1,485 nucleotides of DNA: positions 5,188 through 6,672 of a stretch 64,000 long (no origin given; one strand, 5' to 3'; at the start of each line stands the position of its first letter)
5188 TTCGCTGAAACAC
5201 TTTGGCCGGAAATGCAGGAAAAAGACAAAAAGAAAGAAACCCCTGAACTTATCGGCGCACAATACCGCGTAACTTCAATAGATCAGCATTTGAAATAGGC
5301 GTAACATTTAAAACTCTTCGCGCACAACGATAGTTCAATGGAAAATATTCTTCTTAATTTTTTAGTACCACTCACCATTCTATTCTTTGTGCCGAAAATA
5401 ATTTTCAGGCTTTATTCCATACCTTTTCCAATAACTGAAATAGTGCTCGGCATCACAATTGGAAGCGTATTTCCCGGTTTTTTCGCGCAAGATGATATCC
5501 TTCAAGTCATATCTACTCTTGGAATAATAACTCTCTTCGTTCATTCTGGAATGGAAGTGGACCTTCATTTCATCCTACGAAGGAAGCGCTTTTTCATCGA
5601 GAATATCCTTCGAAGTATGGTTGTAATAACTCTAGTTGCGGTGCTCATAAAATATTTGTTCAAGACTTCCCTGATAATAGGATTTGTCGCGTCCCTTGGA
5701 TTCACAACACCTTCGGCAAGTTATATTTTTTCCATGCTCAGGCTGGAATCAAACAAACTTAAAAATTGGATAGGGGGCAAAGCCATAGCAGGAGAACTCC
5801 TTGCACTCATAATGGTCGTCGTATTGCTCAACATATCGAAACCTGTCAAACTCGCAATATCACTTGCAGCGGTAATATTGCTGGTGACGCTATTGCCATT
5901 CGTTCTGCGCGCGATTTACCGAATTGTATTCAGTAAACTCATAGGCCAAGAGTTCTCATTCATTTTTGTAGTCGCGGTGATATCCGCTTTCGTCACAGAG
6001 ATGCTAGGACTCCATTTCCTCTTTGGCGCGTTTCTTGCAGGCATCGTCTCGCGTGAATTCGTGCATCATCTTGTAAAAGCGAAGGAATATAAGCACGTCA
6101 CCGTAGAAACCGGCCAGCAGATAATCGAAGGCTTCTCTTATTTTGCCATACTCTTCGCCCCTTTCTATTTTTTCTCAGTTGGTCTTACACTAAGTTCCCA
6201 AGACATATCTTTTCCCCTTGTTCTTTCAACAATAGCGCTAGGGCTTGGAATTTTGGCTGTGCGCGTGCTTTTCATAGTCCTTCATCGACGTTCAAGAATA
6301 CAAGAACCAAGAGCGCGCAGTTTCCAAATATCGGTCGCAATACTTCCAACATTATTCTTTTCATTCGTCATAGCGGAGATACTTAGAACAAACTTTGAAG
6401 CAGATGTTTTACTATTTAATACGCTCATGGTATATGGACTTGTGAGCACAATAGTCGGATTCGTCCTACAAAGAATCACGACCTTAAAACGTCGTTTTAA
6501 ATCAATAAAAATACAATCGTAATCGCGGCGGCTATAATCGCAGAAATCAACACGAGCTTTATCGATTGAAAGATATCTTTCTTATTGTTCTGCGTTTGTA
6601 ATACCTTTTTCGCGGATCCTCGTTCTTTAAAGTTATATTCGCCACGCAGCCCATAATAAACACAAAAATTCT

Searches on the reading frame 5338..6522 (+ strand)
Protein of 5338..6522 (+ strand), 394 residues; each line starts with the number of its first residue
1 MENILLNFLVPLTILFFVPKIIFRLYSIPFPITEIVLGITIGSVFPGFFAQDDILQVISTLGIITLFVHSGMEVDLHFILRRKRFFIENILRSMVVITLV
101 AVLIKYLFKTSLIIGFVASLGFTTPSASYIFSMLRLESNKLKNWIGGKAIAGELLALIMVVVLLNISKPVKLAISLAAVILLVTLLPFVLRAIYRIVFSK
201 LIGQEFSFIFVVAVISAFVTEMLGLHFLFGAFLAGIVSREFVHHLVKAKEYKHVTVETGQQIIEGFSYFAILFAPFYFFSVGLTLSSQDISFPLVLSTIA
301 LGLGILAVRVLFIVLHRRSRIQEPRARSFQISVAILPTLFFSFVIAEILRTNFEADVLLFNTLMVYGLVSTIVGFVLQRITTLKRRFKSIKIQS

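Call 48: find_encoding_contigs(protein=window:5338-6522:+, flank=10000, max_places=10)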
Protein window:5338-6522:+ (394 aa): 13 contigs read that carry it; 7 places shown.
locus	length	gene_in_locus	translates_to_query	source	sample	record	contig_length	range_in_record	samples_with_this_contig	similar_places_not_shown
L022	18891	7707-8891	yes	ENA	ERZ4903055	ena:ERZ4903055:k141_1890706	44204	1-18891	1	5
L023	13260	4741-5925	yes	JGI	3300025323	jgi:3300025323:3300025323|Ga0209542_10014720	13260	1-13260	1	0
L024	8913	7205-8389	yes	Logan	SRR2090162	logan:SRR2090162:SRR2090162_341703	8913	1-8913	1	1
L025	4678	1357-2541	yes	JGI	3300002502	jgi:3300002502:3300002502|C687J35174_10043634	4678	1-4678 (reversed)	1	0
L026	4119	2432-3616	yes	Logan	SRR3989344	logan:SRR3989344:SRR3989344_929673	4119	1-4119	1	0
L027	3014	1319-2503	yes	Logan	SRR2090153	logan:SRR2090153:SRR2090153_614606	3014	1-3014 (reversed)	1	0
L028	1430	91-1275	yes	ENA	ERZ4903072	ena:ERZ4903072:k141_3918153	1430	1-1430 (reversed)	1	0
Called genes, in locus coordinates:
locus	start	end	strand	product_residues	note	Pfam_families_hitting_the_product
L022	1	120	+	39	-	?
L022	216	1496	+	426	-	PF00009:GTP_EFTU, PF01926:MMR_HSR1 (faint), PF03144:GTP_EFTU_D2, PF03143:GTP_EFTU_D3, PF22594:GTP-eEF1A_C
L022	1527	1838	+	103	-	PF00338:Ribosomal_S10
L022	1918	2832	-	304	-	-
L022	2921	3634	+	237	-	PF00702:Hydrolase, PF13419:HAD_2, PF13242:Hydrolase_like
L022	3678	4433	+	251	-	PF02535:Zip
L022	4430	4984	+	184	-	PF00293:NUDIX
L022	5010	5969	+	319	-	PF01933:CofD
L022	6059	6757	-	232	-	PF11139:SfLAP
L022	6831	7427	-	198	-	-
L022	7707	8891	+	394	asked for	PF00999:Na_H_Exchanger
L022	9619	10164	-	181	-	PF04250:DUF429 (faint)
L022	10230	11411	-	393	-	PF00999:Na_H_Exchanger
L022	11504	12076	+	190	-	PF08534:Redoxin, PF00578:AhpC-TSA, PF10417:1-cysPrx_C (weak)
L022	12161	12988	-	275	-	PF04014:MazE_antitoxin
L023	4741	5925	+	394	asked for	PF00999:Na_H_Exchanger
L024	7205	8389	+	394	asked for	PF00999:Na_H_Exchanger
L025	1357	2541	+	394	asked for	PF00999:Na_H_Exchanger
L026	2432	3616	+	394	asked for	PF00999:Na_H_Exchanger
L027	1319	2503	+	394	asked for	PF00999:Na_H_Exchanger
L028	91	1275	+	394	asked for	PF00999:Na_H_Exchanger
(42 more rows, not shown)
